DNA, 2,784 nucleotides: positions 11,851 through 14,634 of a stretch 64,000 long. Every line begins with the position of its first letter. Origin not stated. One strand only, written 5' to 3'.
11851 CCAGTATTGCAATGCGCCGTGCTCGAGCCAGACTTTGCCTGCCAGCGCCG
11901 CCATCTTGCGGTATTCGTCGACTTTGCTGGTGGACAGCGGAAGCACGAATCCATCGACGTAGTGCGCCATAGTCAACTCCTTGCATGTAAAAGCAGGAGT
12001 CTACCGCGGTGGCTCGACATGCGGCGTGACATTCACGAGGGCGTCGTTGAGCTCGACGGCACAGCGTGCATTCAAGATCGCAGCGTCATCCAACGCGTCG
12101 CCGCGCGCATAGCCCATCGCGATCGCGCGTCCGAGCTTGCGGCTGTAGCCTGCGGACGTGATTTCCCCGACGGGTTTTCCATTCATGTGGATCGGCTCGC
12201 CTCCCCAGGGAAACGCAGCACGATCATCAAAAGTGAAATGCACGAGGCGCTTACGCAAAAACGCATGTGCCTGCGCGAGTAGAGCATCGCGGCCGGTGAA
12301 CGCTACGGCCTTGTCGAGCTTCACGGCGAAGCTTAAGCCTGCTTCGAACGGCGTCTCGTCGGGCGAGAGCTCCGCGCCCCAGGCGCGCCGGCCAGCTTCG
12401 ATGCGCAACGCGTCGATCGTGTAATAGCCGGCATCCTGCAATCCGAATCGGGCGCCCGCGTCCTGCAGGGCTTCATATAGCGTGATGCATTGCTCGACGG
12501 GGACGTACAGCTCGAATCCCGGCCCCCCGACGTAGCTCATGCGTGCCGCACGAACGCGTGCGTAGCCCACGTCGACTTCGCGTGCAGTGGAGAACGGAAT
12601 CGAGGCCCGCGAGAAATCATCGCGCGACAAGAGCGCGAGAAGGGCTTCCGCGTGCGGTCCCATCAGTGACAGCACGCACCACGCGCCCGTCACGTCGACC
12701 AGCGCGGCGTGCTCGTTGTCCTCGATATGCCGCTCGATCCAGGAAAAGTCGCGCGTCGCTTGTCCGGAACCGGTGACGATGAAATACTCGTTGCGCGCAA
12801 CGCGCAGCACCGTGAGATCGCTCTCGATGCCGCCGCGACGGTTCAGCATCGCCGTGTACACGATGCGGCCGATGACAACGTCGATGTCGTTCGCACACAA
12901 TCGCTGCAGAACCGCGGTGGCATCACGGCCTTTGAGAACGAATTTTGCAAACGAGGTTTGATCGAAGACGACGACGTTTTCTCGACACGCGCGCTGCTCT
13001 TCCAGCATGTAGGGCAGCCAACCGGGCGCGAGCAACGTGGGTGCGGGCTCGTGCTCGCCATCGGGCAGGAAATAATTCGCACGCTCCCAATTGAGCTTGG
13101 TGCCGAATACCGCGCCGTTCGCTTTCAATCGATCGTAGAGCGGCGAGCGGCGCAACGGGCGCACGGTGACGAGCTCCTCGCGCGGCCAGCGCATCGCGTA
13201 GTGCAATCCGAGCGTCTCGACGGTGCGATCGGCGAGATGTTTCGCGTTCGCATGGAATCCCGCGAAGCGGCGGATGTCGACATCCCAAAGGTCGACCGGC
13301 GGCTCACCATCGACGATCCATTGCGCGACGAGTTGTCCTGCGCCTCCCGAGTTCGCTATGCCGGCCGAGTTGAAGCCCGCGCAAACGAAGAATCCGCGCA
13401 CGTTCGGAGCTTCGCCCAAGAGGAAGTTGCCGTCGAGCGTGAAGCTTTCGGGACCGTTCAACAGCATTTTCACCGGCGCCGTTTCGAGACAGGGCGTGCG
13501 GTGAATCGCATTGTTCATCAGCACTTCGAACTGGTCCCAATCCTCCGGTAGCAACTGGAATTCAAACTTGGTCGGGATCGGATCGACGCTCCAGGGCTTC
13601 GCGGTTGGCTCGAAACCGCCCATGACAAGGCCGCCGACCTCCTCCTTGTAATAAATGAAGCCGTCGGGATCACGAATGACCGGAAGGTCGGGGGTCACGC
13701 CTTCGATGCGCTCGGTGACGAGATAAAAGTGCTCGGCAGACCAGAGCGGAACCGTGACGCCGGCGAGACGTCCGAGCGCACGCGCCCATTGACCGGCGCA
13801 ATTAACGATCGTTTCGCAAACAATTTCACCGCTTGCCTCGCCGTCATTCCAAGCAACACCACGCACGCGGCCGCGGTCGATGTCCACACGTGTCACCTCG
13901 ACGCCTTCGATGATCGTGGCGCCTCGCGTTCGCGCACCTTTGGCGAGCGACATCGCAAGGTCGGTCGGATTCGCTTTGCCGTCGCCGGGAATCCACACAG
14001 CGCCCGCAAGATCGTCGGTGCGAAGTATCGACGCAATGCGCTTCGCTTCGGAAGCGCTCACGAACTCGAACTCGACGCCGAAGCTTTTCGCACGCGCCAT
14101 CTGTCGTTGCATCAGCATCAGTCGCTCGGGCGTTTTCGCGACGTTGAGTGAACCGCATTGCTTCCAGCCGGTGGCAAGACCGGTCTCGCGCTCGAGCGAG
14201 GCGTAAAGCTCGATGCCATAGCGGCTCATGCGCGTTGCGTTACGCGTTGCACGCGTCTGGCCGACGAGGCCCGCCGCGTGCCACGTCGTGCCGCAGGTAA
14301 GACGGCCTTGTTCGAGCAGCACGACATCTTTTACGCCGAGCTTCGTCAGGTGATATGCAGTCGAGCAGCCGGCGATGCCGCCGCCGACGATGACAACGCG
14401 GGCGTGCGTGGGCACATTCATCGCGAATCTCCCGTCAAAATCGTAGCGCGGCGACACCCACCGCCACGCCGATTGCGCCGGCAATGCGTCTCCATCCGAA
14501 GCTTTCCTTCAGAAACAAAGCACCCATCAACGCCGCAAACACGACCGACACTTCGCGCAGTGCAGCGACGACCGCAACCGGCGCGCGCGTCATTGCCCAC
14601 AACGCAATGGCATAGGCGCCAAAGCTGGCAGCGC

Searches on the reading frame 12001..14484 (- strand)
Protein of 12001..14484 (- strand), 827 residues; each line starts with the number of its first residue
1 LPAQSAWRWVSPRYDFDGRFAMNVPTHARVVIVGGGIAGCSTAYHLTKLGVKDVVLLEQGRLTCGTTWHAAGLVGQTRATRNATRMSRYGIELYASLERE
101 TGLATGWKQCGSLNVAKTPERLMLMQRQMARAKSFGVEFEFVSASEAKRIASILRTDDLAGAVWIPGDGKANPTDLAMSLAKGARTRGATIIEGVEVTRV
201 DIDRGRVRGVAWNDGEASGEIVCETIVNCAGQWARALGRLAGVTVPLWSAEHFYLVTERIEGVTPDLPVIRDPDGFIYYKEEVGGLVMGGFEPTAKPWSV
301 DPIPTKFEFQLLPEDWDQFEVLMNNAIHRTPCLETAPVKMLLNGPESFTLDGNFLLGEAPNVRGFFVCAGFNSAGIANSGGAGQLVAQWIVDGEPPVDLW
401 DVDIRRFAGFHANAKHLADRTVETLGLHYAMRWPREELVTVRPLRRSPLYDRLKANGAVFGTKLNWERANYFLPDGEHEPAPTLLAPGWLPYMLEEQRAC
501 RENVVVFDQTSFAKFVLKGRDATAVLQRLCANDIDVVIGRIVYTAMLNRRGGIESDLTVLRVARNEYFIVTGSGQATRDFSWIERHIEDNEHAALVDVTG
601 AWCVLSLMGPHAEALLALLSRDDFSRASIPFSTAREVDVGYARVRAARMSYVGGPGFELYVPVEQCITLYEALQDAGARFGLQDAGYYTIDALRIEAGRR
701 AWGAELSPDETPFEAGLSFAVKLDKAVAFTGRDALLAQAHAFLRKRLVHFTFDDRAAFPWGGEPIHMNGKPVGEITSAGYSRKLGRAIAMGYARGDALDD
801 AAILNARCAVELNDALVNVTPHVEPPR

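Call 4: search_protein_families(library=ncbifam, proteins=[window:12001-14484:-])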
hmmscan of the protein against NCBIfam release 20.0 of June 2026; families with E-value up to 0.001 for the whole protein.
window:12001-14484:- (827 aa): 41 families (the best 25 are shown)
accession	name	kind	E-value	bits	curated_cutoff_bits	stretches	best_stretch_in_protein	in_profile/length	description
NF001567.0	PRK00389.1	subfamily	2.1e-54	184.8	300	1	494-796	35-329/359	glycine cleavage system aminomethyltransferase GcvT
TIGR01372.1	soxA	subfamily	8.1e-47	159.6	1164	1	441-791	604-955/996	sarcosine oxidase subunit alpha family protein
TIGR00528.1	gcvT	equivalog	9.6e-47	159.6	235.85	1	494-794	33-331/362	glycine cleavage system aminomethyltransferase GcvT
NF053776.1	TmaoDeMthMsil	equivalog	2.2e-45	155.4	1100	1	494-791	419-719/763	trimethylamine N-oxide demethylase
NF010093.0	PRK13579.1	equivalog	2.6e-38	131.8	459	1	493-797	41-338/371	glycine cleavage system aminomethyltransferase GcvT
TIGR02352.1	thiamin_ThiO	equivalog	1.8e-27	96.4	250.8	1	30-241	1-214/351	glycine oxidase ThiO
TIGR01373.1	soxB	subfamily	2.3e-26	92.6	529.45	1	28-407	31-399/407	sarcosine oxidase subunit beta family protein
NF009133.0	PRK12486.1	equivalog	4.6e-26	91.6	410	1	495-805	46-351/369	dimethylsulfoniopropionate demethylase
NF001933.0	PRK00711.1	subfamily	2.2e-21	76.4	383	1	80-249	105-272/429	D-amino acid dehydrogenase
NF008425.0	PRK11259.1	equivalog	2.3e-18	66.3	257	1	27-239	4-210/377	N-methyl-L-tryptophan oxidase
TIGR03377.1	glycerol3P_GlpA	equivalog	1.8e-17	63.1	552.8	1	30-255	2-225/530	anaerobic glycerol-3-phosphate dehydrogenase subunit GlpA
TIGR01377.1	soxA_mon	subfamily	1.9e-14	53.3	479.65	1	30-408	3-376/381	amino oxidase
TIGR03364.1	HpnW_proposed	hypoth_equivalog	2.6e-14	53.1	285.1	1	29-208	2-185/365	TIGR03364 family FAD-dependent oxidoreductase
TIGR03197.1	MnmC_Cterm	equivalog_domain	2.4e-13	50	174.2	1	30-238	2-207/400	FAD-dependent 5-carboxymethylaminomethyl-2-thiouridine(34) oxidoreductase MnmC1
NF008313.0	PRK11101.1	equivalog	4.8e-13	48.5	425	1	26-256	7-235/548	anaerobic glycerol-3-phosphate dehydrogenase subunit A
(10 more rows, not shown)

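Call 5: search_protein_families(library=pfam, proteins=[window:12001-14484:-])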
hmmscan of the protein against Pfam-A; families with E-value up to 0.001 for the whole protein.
window:12001-14484:- (827 aa): 9 families
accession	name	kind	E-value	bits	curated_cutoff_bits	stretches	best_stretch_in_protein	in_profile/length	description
PF01571.26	GCV_T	-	2.9e-73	246.7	25.6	1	449-719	1-254/255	Aminomethyltransferase folate-binding domain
PF01266.30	DAO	-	6.2e-69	233.6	27.9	1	29-389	1-353/353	FAD dependent oxidoreductase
PF16350.10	FAO_M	-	8.7e-19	67.9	27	1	392-447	1-56/56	FAD dependent oxidoreductase central domain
PF08669.17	GCV_T_C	-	1.4e-13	51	25.9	1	745-818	1-70/80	Glycine cleavage T-protein C-terminal barrel domain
PF13450.12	NAD_binding_8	-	2.6e-06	28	21.9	1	32-66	1-36/68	NAD(P)-binding Rossmann-like domain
PF07992.20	Pyr_redox_2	-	7.7e-06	26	26.1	1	29-243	2-119/291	Pyridine nucleotide-disulphide oxidoreductase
PF00890.30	FAD_binding_2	-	1.3e-05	25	20.4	1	30-233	2-204/414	FAD binding domain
PF01494.25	FAD_binding_3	-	3.1e-05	23.8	22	0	29-63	3-36/349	FAD binding domain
PF25455.1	Beta-barrel_CAF17_C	-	0.00016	21.8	25.7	1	743-804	1-54/70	CAF17, C-terminal beta-barrel domain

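Call 44: find_related_loci(query=window:12001-14421:-, collection=metagenome_contigs, flank=10000)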
Query window:12001-14421:- (806 aa) in metagenome_contigs; peptide patterns used: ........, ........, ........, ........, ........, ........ (x = any residue, [..] = any of these).
575 stretches matched a pattern; 548 encode a relative of the query (tblastn E <= 1e-3); the best 80 are kept; 80 distinct loci.
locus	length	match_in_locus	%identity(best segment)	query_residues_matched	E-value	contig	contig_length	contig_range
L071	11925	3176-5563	82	3-799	0e+0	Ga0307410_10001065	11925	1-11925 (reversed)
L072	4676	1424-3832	81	3-805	0e+0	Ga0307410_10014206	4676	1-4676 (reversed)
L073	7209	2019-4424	79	2-802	0e+0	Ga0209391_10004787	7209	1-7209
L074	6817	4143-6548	78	2-802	0e+0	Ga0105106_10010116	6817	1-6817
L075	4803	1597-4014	77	4-806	0e+0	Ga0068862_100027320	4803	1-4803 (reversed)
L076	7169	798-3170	79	2-791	0e+0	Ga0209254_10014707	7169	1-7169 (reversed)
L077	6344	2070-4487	77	2-803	0e+0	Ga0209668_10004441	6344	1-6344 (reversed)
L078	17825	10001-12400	76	5-803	0e+0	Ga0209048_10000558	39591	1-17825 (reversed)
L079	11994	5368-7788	76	1-803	0e+0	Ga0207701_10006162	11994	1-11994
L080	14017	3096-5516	76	1-803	0e+0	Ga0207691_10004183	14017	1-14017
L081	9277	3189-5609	76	1-803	0e+0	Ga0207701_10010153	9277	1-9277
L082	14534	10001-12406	77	3-803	0e+0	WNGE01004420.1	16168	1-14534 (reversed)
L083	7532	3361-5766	77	3-803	0e+0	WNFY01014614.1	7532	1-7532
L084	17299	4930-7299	79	3-791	0e+0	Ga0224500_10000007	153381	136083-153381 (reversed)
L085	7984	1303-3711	76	2-803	0e+0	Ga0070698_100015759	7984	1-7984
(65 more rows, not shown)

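Call 70: search_dna_similar(query=window:12001-14421:-, collection=plasmids, mode=protein, max_rows=25, max_evalue=1e-50)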
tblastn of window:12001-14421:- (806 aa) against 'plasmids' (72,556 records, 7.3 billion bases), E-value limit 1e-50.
Records with a match: 389; places in all: 467; records where one place covers at least 80% of the query: 376.
Best place of each record, by identity: <60% 389.
By first word of the organism name: Sinorhizobium 137; Phaeobacter 60; Shinella 19; Leisingera 19; Paracoccus 15; Rhizobium 11; Ensifer 10; Sphingobium 10; Arthrobacter 10; Haloarcula 10; and 45 more.
By predicted mobility (MOB-suite, as given by PLSDB): non-mobilizable 223; conjugative 94; mobilizable 72.
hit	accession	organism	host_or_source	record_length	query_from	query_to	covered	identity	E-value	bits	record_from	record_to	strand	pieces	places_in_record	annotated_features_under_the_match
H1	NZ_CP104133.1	Sinorhizobium sp. K101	Phaseolus vulgaris,cell ...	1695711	4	805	100%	56.9%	0e+0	830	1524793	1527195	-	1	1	none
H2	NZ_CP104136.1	Sinorhizobium sp. C101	Phaseolus vulgaris,cell ...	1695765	4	805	100%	56.9%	0e+0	830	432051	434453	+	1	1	record has no annotation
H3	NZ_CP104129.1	Sinorhizobium sp. M103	Phaseolus vulgaris,cell ...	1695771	4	805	100%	56.9%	0e+0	830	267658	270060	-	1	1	none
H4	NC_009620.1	Sinorhizobium medicae WSM419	-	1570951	4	805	100%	56.9%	0e+0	828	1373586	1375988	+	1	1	none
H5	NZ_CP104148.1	Sinorhizobium medicae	Trigonella foenum-graecum,cell culture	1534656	4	805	100%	56.9%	0e+0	828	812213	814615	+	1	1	none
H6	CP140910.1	Sinorhizobium medicae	Medicago lupulina,whole organism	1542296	4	805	100%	56.8%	0e+0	826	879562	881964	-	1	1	FAD-dependent oxidoreductase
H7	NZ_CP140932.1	Sinorhizobium medicae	Medicago lupulina,whole organism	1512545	4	805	100%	56.8%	0e+0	826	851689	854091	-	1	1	none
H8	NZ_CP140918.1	Sinorhizobium medicae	Medicago lupulina,whole organism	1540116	4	805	100%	56.8%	0e+0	826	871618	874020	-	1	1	none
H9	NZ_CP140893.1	Sinorhizobium medicae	Medicago lupulina,whole organism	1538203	4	805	100%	56.8%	0e+0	826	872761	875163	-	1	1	none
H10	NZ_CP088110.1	Sinorhizobium medicae WSM1115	cell culture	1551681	4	805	100%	56.8%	0e+0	825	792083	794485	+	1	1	none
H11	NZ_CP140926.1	Sinorhizobium medicae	Medicago lupulina,whole organism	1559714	4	805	100%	56.8%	0e+0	825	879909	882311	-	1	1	none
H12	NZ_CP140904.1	Sinorhizobium medicae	Medicago lupulina,whole organism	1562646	4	805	100%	56.8%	0e+0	825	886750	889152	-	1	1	none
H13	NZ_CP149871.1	Sinorhizobium medicae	Melilotus albus,Cell Culture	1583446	4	805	100%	56.8%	0e+0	827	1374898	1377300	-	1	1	none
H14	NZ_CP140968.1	Sinorhizobium medicae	Medicago lupulina,whole organism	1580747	4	805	100%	56.8%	0e+0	827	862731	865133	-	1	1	none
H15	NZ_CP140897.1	Sinorhizobium medicae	Medicago lupulina,whole organism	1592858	4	805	100%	56.8%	0e+0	825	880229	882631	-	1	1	none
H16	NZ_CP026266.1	Aminobacter sp. MSH1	bacterial isolate,soil from courtyard ...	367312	4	805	100%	56.6%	0e+0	852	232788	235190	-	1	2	FAD-dependent oxidoreductase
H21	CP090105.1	Sinorhizobium meliloti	Medicago,Cell culture,Plant nodule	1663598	4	805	100%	56.5%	0e+0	822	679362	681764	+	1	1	FAD-dependent oxidoreductase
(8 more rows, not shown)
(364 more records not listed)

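Call 71: get_annotated_region(hit=H21, flank=12000)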
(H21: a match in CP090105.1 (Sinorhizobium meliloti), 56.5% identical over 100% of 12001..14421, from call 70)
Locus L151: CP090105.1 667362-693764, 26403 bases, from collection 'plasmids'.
description: Sinorhizobium meliloti strain Ak57 plasmid pSymA, complete sequence
organism: Sinorhizobium meliloti (NCBI taxid 382)
taxonomy: Bacteria; Pseudomonadota; Alphaproteobacteria; Hyphomicrobiales; Rhizobiaceae; Sinorhizobium; Sinorhizobium meliloti
host: -; source: Medicago,Cell culture,Plant nodule; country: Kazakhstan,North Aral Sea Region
typing (MOB-suite, as given by PLSDB): mobilizable; relaxase MOBQ
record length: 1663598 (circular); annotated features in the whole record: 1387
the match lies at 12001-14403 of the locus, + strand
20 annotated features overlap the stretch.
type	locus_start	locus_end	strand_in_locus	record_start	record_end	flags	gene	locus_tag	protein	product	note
CDS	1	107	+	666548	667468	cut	-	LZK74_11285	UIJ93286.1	NmrA/HSCARG family protein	-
CDS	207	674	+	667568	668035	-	-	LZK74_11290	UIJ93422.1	ester cyclase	-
CDS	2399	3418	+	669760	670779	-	tauA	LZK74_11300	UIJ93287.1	taurine ABC transporter substrate-binding protein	-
CDS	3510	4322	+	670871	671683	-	-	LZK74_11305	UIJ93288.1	taurine ABC transporter ATP-binding protein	-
CDS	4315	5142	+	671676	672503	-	-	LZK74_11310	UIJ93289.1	ABC transporter permease subunit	-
CDS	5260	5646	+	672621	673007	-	-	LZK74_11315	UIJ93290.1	nuclear transport factor 2 family protein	-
CDS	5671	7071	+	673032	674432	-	-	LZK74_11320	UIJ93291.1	FAD-binding oxidoreductase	-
CDS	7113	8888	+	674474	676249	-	xsc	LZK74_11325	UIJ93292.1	sulfoacetaldehyde acetyltransferase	-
CDS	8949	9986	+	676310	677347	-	-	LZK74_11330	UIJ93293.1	YeiH family protein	-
CDS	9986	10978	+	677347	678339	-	pta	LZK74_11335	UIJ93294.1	phosphate acetyltransferase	-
CDS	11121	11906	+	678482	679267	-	-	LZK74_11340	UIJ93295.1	DeoR/GlpR family DNA-binding transcription regulator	-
CDS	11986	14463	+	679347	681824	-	-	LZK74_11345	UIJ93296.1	FAD-dependent oxidoreductase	-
CDS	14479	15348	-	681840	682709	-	-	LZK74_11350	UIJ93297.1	LysR family transcriptional regulator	-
CDS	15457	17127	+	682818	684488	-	-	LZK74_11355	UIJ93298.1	Na/Pi cotransporter family protein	-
CDS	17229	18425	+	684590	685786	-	-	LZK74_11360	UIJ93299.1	2-aminoethylphosphonate--pyruvate transaminase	-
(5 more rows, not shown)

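Call 72: get_annotated_region(hit=H16, flank=12000)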
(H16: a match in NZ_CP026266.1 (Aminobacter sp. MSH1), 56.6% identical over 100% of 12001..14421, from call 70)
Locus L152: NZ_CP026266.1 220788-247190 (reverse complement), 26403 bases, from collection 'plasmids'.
description: Aminobacter sp. MSH1 plasmid pAM01, complete sequence
organism: Aminobacter sp. MSH1 (NCBI taxid 374606)
taxonomy: Bacteria; Pseudomonadota; Alphaproteobacteria; Hyphomicrobiales; Phyllobacteriaceae; Aminobacter; Aminobacter sp. MSH1
host: -; source: bacterial isolate,soil from courtyard of a former plant nursery located above a BAM-contaminated aquifer; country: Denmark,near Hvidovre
typing (MOB-suite, as given by PLSDB): non-mobilizable
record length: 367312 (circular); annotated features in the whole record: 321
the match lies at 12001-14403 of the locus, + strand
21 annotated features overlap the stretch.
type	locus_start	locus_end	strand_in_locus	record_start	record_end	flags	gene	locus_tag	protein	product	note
CDS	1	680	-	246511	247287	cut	-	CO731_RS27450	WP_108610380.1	DeoR/GlpR family DNA-binding transcription regulator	-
CDS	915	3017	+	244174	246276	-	-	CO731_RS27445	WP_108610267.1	bifunctional rhamnulose-1-phosphate aldolase/short-chain dehydrogenase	-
CDS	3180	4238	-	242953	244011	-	-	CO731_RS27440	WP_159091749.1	GlxA family transcriptional regulator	-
CDS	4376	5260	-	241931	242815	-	gcvA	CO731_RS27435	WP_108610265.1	transcriptional regulator GcvA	GO:0006355 - regulation of DNA-templated transcription [Evidence IEA]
CDS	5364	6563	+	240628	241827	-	-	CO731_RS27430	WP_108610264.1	aromatic ring-hydroxylating dioxygenase subunit alpha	-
CDS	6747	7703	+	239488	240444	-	-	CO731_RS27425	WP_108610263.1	PDR/VanB family oxidoreductase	-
CDS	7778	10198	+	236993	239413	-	-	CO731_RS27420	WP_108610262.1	FAD-dependent oxidoreductase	-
CDS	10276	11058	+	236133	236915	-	-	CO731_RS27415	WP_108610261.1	DeoR/GlpR family DNA-binding transcription regulator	-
CDS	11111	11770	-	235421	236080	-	-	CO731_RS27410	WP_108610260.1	dihydrofolate reductase family protein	-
CDS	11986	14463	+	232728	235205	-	-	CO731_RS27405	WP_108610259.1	FAD-dependent oxidoreductase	-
CDS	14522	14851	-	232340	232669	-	-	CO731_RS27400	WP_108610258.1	multidrug efflux SMR transporter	-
CDS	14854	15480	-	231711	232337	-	gstA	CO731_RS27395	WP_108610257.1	glutathione transferase GstA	GO:0006749 - glutathione metabolic process [Evidence IEA]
CDS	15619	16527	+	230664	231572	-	-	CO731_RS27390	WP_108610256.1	LysR family transcriptional regulator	GO:0006355 - regulation of DNA-templated transcription [Evidence IEA]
CDS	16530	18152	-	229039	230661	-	-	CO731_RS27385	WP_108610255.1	ABC-F family ATP-binding cassette domain-containing protein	-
CDS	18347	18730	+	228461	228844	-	-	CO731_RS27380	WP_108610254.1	YciI family protein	-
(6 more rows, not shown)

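Call 75: search_dna_similar(query=window:12001-14421:-, collection=plasmids, mode=protein, max_rows=60, max_evalue=1e-50, rows=spread)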
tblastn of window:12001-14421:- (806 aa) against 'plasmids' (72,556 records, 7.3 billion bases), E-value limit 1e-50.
Records with a match: 389; places in all: 467; records where one place covers at least 80% of the query: 376.
Best place of each record, by identity: <60% 389.
By first word of the organism name: Sinorhizobium 137; Phaeobacter 60; Shinella 19; Leisingera 19; Paracoccus 15; Rhizobium 11; Ensifer 10; Sphingobium 10; Arthrobacter 10; Haloarcula 10; and 45 more.
By predicted mobility (MOB-suite, as given by PLSDB): non-mobilizable 223; conjugative 94; mobilizable 72.
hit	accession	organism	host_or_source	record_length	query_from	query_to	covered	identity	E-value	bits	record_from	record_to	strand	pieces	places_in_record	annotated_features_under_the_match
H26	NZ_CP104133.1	Sinorhizobium sp. K101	Phaseolus vulgaris,cell ...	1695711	4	805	100%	56.9%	0e+0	830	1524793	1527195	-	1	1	none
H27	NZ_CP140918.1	Sinorhizobium medicae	Medicago lupulina,whole organism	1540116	4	805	100%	56.8%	0e+0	826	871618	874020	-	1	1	none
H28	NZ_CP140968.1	Sinorhizobium medicae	Medicago lupulina,whole organism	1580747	4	805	100%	56.8%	0e+0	827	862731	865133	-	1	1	none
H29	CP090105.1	Sinorhizobium meliloti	Medicago,Cell culture,Plant nodule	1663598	4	805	100%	56.5%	0e+0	822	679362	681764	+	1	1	FAD-dependent oxidoreductase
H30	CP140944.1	Sinorhizobium meliloti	Medicago lupulina,whole organism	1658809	4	805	100%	56.4%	0e+0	820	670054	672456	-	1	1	FAD-dependent oxidoreductase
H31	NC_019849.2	Sinorhizobium meliloti GR4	-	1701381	4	805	100%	56.1%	0e+0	821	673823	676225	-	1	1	none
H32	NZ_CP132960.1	Aminobacter niigataensis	cell culture,sediment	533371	4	805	100%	56.0%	0e+0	856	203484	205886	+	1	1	FAD-dependent oxidoreductase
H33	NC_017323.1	Sinorhizobium meliloti BL225C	-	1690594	4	805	100%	56.0%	0e+0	819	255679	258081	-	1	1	none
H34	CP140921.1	Sinorhizobium meliloti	Medicago lupulina,whole organism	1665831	4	805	100%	56.0%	0e+0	819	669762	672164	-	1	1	FAD-dependent oxidoreductase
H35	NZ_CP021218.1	Sinorhizobium meliloti RU11/001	-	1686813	4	805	100%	56.0%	0e+0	818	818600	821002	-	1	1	none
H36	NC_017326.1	Sinorhizobium meliloti SM11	-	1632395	4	805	100%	55.8%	0e+0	817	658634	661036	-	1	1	none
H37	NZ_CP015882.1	Ensifer adhaerens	silty clay loam soil (pH 6.1)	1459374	4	804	99%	55.7%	0e+0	833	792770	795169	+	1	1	none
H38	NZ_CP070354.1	Ensifer sp. PDNC004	cell culture,Plastic debris in ...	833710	4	804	99%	55.6%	0e+0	827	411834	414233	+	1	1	FAD-dependent oxidoreductase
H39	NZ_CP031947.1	Ruegeria sp. AD91A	-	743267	2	805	100%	53.2%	0e+0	803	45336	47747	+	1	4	FAD-dependent oxidoreductase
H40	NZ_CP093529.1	Shinella zoogloeoides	-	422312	1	804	100%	48.0%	0e+0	686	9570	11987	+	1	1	FAD-dependent oxidoreductase | choline/ethanolamine kinase family protein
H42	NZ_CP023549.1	Rhodobacter sp. CZR27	cell culture,paddy soil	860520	2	804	100%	47.0%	0e+0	647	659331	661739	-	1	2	FAD-dependent oxidoreductase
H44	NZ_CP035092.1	Paracoccus denitrificans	Homo sapiens,cell culture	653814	1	771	96%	48.8%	0e+0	660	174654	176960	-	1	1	FAD-dependent oxidoreductase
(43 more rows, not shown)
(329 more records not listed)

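Call 76: get_annotated_region(hit=H39, flank=12000)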
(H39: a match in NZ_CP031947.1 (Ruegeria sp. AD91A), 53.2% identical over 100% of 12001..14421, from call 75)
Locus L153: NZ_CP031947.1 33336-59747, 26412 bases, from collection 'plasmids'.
description: Ruegeria sp. AD91A plasmid unnamed1, complete sequence
organism: Ruegeria sp. AD91A (NCBI taxid 2293862)
taxonomy: Bacteria; Pseudomonadota; Alphaproteobacteria; Rhodobacterales; Roseobacteraceae; Ruegeria; Ruegeria sp. AD91A
host: -; source: -; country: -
typing (MOB-suite, as given by PLSDB): non-mobilizable
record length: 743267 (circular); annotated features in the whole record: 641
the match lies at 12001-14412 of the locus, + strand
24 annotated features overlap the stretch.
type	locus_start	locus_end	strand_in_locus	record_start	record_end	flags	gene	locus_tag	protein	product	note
CDS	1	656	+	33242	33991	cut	-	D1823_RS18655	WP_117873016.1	ABC transporter permease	-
CDS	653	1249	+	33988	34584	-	-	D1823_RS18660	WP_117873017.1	ATP-binding cassette domain-containing protein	-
CDS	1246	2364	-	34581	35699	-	pqqE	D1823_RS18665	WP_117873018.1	pyrroloquinoline quinone biosynthesis protein PqqE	GO:0018149 - peptide cross-linking [Evidence IEA]; GO:0018189 - pyrroloquinoline quinone biosynthetic process [Evidence ...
CDS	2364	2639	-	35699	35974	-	pqqD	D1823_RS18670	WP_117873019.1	pyrroloquinoline quinone biosynthesis peptide chaperone PqqD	GO:0018189 - pyrroloquinoline quinone biosynthetic process [Evidence IEA]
CDS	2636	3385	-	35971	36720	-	pqqC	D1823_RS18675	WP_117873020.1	pyrroloquinoline-quinone synthase PqqC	GO:0018189 - pyrroloquinoline quinone biosynthetic process [Evidence IEA]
CDS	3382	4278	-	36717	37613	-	pqqB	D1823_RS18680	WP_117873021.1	pyrroloquinoline quinone biosynthesis protein PqqB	GO:0018189 - pyrroloquinoline quinone biosynthetic process [Evidence IEA]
CDS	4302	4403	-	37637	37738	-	pqqA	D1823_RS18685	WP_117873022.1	pyrroloquinoline quinone precursor peptide PqqA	GO:0018189 - pyrroloquinoline quinone biosynthetic process [Evidence IEA]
CDS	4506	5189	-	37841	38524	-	-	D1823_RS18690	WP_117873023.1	response regulator transcription factor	GO:0000160 - phosphorelay signal transduction system [Evidence IEA]; GO:0006355 - regulation of DNA-templated ...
CDS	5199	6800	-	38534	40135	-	-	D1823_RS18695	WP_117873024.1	HAMP domain-containing sensor histidine kinase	GO:0007165 - signal transduction [Evidence IEA]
CDS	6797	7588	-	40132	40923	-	-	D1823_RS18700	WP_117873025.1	ABC transporter permease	-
CDS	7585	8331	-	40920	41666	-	-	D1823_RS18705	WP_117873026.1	ABC transporter ATP-binding protein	-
CDS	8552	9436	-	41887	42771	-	-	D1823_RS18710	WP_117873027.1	LysR family transcriptional regulator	GO:0006355 - regulation of DNA-templated transcription [Evidence IEA]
CDS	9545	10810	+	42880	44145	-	glyA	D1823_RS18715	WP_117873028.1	serine hydroxymethyltransferase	GO:0019264 - glycine biosynthetic process from serine [Evidence IEA]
CDS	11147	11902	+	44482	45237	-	-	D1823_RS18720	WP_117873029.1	DeoR/GlpR family DNA-binding transcription regulator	-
CDS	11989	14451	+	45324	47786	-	-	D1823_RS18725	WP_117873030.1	FAD-dependent oxidoreductase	-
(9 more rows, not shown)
